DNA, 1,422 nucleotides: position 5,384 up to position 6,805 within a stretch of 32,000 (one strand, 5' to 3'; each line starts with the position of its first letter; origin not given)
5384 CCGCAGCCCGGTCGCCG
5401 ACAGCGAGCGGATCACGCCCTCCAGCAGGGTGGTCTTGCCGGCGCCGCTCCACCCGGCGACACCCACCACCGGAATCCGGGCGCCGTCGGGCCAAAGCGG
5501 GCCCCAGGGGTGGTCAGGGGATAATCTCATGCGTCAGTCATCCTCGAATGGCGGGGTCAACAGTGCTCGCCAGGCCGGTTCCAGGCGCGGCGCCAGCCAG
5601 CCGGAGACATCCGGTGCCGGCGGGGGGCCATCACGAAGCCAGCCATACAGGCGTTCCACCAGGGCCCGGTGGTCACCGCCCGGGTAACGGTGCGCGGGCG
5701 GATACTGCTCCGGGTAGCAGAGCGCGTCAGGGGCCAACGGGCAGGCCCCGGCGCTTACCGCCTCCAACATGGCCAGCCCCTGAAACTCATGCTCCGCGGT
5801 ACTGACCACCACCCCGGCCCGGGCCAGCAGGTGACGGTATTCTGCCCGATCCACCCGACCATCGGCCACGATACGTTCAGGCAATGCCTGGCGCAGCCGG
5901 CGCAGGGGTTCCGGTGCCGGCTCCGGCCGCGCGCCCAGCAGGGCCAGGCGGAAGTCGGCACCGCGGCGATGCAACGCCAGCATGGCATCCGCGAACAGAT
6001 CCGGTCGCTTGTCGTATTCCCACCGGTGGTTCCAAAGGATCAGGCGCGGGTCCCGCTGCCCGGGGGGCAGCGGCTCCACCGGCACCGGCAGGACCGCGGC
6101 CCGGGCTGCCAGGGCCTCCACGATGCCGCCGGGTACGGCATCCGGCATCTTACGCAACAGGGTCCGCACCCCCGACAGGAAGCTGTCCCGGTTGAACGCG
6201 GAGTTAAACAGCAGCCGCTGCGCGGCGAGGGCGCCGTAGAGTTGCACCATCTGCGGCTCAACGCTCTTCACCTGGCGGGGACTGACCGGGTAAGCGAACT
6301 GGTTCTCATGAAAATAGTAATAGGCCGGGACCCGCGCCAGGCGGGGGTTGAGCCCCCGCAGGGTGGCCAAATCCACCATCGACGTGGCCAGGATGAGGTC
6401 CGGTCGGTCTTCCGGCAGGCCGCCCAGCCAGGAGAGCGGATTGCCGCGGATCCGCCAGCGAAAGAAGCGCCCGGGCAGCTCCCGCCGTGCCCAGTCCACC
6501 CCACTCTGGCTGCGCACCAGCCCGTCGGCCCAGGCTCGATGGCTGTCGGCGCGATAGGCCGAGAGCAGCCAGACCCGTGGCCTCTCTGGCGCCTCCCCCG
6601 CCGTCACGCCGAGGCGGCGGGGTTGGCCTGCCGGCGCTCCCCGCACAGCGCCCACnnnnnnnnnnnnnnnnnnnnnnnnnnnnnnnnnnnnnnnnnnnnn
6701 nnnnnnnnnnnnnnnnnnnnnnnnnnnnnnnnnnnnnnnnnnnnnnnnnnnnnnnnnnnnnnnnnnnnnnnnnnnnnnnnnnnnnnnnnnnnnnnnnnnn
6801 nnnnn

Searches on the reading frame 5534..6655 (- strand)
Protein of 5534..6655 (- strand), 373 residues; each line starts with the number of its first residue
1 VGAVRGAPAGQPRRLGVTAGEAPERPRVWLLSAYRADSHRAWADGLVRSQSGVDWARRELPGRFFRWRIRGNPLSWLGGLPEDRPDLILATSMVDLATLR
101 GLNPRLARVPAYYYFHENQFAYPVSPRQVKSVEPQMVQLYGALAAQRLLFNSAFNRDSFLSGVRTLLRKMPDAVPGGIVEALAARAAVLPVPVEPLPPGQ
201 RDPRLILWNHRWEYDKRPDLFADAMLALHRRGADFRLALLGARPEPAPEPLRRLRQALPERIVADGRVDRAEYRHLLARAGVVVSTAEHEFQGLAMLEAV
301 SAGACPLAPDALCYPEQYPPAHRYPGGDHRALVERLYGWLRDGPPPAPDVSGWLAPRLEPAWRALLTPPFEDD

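Call 54: search_protein_families(library=pfam, proteins=[window:5534-6655:-], max_evalue=0.00001)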
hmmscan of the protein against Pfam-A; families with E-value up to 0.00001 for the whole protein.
window:5534-6655:- (373 aa): 4 families
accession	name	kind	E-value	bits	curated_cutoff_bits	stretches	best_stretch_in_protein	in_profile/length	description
PF12038.13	QTMAN_N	-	9e-58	195.2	25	1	27-193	1-168/168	tRNA-queuosine alpha-mannosyltransferase N-terminal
PF13692.12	Glyco_trans_1_4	-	1.2e-08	35.8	27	1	211-311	9-108/142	Glycosyl transferases group 1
PF00534.26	Glycos_transf_1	-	3.6e-08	33.6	26.4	1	202-342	14-158/172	Glycosyl transferases group 1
PF20706.3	GT4-conflict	-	5.7e-06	26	26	1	197-303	192-305/385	Family 4 Glycosyltransferase in conflict systems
